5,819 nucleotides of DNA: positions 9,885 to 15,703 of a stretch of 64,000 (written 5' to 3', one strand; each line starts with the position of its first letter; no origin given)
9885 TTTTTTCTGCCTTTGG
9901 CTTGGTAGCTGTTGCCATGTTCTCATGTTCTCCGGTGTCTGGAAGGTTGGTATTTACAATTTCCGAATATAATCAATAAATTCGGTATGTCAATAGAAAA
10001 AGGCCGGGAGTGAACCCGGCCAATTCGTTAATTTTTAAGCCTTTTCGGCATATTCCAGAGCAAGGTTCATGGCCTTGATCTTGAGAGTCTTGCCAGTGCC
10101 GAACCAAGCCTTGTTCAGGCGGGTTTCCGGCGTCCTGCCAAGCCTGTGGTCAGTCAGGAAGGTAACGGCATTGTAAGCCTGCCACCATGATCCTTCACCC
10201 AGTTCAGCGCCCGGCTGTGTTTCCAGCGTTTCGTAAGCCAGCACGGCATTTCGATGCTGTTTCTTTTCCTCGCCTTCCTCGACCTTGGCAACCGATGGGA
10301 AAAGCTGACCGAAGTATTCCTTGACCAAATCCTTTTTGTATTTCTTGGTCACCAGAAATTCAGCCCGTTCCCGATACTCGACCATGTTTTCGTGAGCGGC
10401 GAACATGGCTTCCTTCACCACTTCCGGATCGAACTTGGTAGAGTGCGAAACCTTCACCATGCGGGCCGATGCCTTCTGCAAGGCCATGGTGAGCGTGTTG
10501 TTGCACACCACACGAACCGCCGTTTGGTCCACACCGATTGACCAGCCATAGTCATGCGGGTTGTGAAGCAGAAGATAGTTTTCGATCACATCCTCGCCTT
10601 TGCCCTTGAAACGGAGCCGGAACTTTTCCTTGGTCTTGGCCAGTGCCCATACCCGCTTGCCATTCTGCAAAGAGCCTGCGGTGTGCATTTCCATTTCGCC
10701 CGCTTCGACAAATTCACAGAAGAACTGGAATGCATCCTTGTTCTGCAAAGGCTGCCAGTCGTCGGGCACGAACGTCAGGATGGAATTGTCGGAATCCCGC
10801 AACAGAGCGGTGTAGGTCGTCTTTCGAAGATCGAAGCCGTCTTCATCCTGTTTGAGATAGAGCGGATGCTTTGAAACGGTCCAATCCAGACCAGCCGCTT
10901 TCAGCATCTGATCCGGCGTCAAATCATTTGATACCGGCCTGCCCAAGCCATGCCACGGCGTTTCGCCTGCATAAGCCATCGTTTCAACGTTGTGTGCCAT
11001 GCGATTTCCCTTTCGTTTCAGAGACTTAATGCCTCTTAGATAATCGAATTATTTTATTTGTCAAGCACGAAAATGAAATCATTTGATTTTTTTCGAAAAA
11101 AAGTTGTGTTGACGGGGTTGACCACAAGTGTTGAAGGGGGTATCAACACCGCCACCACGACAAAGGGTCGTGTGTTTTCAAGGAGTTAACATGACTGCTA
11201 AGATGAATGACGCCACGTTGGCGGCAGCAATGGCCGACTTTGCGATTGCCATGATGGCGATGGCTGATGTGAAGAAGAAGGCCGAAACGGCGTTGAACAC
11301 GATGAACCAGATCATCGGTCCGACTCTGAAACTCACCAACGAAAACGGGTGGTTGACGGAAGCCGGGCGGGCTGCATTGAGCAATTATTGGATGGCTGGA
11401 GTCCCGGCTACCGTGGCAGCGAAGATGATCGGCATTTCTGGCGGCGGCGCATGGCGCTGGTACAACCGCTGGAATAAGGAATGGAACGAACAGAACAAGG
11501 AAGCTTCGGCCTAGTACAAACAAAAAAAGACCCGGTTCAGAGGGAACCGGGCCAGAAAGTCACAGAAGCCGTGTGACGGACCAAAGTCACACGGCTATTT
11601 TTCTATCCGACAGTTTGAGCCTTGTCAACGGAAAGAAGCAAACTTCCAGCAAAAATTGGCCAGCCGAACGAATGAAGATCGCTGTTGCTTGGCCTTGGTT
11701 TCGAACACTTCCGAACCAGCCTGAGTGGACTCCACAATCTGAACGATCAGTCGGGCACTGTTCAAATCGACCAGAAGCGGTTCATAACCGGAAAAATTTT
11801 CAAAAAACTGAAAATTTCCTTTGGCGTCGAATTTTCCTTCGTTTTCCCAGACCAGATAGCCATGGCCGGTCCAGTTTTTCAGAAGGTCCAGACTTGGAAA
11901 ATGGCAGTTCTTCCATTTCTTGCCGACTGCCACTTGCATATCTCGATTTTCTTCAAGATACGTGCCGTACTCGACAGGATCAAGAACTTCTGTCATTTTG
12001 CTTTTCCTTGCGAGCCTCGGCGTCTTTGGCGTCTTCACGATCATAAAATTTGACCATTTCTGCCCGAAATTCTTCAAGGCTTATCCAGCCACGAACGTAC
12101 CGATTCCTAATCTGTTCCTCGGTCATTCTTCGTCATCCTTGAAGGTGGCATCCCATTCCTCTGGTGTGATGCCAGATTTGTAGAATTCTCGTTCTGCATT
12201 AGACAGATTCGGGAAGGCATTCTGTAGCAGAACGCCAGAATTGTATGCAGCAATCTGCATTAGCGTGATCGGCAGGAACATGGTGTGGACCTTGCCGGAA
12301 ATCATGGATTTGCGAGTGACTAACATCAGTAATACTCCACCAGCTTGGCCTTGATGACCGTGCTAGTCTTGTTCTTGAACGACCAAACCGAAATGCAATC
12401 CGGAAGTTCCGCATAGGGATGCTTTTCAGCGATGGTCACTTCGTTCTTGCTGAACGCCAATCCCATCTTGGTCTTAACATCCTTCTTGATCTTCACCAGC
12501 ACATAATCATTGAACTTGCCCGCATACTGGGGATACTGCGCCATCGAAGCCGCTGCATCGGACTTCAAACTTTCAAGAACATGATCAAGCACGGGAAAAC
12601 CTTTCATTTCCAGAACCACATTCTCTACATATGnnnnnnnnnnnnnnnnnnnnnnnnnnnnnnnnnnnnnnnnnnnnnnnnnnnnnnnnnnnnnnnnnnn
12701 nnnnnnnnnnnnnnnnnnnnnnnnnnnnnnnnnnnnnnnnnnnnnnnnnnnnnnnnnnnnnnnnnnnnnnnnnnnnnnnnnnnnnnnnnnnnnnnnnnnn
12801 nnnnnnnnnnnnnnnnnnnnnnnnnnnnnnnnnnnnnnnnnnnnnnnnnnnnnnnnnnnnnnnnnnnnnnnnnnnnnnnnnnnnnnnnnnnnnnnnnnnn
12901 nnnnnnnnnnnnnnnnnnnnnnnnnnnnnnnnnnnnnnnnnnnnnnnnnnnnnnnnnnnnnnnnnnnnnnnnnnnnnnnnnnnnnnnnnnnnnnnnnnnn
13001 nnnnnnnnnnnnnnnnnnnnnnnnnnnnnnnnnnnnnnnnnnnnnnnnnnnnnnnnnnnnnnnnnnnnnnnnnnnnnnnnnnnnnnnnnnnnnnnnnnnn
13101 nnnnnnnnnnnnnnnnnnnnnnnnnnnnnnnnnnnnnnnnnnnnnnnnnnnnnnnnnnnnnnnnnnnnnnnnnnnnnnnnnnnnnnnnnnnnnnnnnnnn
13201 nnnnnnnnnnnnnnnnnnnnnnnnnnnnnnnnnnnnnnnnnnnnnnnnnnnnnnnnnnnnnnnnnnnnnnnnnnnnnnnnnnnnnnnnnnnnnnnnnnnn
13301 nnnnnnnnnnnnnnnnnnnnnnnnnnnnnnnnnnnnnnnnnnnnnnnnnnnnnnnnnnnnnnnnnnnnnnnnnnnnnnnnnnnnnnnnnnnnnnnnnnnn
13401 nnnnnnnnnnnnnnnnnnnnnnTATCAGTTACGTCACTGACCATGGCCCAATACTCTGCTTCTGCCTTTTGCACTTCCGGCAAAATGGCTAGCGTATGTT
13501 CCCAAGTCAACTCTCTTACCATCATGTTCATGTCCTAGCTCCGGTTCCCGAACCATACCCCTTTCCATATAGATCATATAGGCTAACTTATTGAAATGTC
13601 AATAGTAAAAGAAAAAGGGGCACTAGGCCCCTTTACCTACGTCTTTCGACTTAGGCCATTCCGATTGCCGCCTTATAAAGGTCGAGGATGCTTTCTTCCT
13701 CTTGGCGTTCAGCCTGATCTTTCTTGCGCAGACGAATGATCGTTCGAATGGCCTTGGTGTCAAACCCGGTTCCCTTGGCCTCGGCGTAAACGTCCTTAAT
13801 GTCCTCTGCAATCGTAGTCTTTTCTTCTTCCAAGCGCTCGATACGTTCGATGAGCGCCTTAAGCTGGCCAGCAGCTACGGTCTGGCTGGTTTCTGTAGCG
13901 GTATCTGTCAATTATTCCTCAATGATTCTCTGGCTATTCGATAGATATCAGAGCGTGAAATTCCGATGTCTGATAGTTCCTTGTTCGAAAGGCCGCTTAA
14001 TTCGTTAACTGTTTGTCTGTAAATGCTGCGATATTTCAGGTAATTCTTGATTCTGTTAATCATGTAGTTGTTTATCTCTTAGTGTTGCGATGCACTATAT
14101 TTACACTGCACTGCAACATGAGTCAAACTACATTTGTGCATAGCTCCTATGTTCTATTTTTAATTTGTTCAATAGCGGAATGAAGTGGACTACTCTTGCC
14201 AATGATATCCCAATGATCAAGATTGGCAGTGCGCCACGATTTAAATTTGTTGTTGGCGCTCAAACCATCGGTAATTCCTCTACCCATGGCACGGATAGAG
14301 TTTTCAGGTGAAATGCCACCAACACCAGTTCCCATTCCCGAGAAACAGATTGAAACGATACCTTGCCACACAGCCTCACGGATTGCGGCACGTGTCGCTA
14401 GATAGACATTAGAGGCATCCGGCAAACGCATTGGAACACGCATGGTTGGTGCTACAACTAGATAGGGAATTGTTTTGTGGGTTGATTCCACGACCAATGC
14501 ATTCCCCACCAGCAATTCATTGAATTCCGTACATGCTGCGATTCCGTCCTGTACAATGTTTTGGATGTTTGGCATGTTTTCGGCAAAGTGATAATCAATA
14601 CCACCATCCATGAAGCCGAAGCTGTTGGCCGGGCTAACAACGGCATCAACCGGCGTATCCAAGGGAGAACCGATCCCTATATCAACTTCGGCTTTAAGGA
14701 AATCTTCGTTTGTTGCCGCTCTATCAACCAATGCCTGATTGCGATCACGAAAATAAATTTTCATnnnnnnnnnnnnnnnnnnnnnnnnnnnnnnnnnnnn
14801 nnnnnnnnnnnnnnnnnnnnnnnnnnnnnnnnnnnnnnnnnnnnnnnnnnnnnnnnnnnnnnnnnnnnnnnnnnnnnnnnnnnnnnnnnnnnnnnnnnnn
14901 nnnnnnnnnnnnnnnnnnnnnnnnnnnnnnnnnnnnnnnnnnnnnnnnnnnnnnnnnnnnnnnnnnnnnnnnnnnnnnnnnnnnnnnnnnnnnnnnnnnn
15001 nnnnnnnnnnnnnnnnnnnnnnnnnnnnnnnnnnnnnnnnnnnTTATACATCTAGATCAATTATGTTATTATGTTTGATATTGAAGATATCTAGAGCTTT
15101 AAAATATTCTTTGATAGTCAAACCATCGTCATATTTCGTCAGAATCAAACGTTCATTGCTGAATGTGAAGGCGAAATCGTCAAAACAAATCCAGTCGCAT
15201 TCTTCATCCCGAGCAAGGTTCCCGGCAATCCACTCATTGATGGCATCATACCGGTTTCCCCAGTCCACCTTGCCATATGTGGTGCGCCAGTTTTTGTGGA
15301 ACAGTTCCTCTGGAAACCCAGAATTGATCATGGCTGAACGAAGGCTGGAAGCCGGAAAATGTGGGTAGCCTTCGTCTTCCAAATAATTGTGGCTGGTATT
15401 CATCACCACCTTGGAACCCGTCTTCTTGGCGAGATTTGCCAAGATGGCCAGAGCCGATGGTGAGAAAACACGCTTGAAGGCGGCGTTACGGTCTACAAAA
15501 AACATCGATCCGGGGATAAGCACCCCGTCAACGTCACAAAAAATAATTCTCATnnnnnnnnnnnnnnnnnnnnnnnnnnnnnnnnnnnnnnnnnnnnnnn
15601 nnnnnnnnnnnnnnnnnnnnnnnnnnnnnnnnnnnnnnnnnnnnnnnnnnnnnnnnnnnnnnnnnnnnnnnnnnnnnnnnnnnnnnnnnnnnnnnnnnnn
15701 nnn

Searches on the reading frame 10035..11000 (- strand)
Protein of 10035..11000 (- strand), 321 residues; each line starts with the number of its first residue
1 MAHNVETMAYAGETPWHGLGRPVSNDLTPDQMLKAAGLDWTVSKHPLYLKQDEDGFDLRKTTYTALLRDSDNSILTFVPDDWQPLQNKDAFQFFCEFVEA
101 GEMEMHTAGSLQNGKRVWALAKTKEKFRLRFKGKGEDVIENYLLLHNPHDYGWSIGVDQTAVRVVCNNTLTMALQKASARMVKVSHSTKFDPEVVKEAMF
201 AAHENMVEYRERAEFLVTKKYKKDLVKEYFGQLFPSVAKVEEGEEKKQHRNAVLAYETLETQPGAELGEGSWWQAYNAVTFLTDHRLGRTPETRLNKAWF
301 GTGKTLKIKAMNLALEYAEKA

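Call 9: search_protein_families(library=phrogs, proteins=[window:10035-11000:-])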
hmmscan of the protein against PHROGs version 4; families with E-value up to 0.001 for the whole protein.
window:10035-11000:- (321 aa): 1 family
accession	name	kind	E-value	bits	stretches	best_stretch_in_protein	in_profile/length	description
phrog_1221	-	unknown function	1.2e-59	203.2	1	4-299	25-321/355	-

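Call 15: find_encoding_contigs(protein=window:10035-11000:-, flank=10000, max_places=6)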
Protein window:10035-11000:- (321 aa): 1 contig read that carries it; 1 place shown.
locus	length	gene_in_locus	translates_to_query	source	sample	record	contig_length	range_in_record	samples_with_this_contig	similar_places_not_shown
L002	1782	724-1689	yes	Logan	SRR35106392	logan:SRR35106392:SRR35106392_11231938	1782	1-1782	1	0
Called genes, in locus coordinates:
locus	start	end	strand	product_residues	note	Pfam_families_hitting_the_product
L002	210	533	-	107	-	-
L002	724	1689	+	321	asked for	PF06067:DUF932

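Call 64: find_homologous_proteins(query=window:10035-11000:-, max_evalue=1e-30)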
Query window:10035-11000:- (321 aa): 7652 proteins with E <= 1e-30 among 8000 candidates; the best 120 are listed.
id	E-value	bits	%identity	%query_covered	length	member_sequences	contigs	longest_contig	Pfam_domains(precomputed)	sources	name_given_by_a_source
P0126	8.0e-218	740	100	100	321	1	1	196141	PF06067.17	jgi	jgi:phage/plasmid-like protein (TIGR03299 family)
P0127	3.4e-151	521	70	100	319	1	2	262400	PF06067.17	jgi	jgi:phage/plasmid-like protein (TIGR03299 family)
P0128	1.5e-141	489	69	100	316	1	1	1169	PF06067.17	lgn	-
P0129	1.1e-140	487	68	100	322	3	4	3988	PF06067.17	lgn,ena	-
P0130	5.7e-123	428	59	100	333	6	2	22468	PF06067.17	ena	-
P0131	7.6e-122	425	60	100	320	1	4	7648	PF06067.17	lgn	-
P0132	6.4e-118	412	58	100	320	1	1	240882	PF06067.17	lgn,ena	-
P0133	4.9e-117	409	57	100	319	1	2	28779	PF06067.17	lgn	-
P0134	7.0e-117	408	61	98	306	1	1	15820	PF06067.17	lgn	-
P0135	8.4e-110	385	56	100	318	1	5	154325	PF06067.17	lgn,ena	-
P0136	2.6e-108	380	56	100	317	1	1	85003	PF06067.17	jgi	jgi:phage/plasmid-like protein (TIGR03299 family)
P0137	4.6e-108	379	55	100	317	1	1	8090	PF06067.17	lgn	-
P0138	6.7e-108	379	56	100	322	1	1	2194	PF06067.17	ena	-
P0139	1.2e-107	378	54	100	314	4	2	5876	PF06067.17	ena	-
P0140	1.4e-107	378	55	100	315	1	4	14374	PF06067.17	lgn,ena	-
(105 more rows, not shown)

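Call 65: find_encoding_contigs(protein=P0127, flank=10000, max_places=1)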
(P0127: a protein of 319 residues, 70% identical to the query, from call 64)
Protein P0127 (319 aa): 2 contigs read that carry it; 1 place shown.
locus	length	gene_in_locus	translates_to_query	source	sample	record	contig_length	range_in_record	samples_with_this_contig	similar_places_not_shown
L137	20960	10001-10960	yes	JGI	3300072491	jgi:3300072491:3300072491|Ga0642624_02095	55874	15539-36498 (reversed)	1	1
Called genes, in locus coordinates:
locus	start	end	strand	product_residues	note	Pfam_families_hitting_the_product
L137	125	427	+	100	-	-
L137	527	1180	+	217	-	-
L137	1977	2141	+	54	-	-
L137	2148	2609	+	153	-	PF06941:NT5C (faint)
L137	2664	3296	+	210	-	-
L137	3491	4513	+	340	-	PF09414:RNA_ligase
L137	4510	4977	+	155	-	PF08719:NADAR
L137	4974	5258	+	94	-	PF26948:DUF8296 (faint)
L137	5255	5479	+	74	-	-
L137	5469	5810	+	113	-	-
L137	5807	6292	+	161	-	PF18143:HAD_SAK_2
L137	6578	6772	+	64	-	-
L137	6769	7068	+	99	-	-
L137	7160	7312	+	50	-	PF06568:YjiS-like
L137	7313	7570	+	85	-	PF10073:GapR_DNA-bd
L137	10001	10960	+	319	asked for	PF06067:DUF932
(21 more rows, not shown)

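Call 66: find_encoding_contigs(protein=P0130, flank=10000, max_places=1)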
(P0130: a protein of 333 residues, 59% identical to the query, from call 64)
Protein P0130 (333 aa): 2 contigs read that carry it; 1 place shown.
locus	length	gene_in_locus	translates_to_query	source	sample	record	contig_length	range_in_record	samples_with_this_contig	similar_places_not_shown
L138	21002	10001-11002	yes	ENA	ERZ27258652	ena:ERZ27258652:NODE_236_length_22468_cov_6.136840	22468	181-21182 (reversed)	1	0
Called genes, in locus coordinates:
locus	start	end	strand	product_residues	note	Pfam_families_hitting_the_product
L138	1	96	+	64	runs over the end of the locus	-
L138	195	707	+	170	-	-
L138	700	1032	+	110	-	-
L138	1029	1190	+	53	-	-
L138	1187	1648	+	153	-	PF06941:NT5C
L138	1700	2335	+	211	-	-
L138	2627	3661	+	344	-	PF09414:RNA_ligase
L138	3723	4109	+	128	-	PF08719:NADAR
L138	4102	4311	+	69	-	-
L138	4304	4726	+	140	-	PF13773:DUF4170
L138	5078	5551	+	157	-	PF18143:HAD_SAK_2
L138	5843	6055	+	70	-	-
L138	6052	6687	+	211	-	PF01661:Macro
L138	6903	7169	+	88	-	PF10073:GapR_DNA-bd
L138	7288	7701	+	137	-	-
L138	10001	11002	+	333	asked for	PF06067:DUF932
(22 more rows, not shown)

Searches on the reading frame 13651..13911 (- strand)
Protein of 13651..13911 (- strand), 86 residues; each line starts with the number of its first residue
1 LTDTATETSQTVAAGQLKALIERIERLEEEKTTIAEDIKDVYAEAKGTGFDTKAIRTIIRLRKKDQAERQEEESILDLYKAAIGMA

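Call 76: search_protein_families(library=pfam, proteins=[window:13651-13911:-], max_evalue=0.001)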
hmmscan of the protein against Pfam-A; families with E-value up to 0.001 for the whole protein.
window:13651-13911:- (86 aa): 1 family
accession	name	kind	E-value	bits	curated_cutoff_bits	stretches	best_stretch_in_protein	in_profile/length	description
PF10073.14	GapR_DNA-bd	-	7.8e-35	118.8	22.6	1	13-84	1-72/72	GapR-like, DNA-binding domain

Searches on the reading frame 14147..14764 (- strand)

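Call 55: search_protein_families(library=phrogs, proteins=[window:14147-14764:-], max_evalue=0.0001)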
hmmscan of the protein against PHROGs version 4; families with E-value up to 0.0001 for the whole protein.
window:14147-14764:- (205 aa): 2 families
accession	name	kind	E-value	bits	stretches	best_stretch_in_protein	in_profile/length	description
phrog_2613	-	unknown function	1.1e-40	140.9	1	1-188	2-196/274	-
phrog_14717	-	tail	1.2e-18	68.7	1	43-159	100-224/228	tail protein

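Call 76: search_protein_families(library=pfam, proteins=[window:14147-14764:-], max_evalue=0.001)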
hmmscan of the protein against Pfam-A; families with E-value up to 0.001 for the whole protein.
window:14147-14764:- (205 aa): 2 families
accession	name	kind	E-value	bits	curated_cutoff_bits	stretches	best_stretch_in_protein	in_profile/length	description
PF01661.27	Macro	-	5.7e-11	42.8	22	1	43-160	1-118/118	Macro domain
PF14519.12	Macro_2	-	0.00036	20.4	27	0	41-61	81-101/290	Macro-like domain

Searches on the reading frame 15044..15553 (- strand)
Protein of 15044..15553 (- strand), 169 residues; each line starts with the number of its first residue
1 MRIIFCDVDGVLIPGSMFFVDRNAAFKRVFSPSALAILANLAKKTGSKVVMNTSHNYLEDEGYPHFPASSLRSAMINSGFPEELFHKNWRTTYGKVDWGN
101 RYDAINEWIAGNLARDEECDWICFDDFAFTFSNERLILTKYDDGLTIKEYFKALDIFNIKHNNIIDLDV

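Call 55: search_protein_families(library=phrogs, proteins=[window:15044-15553:-], max_evalue=0.0001)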
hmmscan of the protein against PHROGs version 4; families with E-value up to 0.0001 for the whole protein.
window:15044-15553:- (169 aa): 1 family
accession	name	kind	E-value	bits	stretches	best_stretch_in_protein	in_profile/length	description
phrog_1818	-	unknown function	1.3e-10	42.2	1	1-162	5-157/161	-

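Call 76: search_protein_families(library=pfam, proteins=[window:15044-15553:-], max_evalue=0.001)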
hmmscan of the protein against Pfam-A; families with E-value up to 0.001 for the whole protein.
window:15044-15553:- (169 aa): 1 family
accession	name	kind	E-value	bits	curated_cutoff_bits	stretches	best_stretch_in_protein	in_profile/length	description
PF18143.6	HAD_SAK_2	-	1.1e-13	52.2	27.5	1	3-147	1-136/139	HAD domain in Swiss Army Knife RNA repair proteins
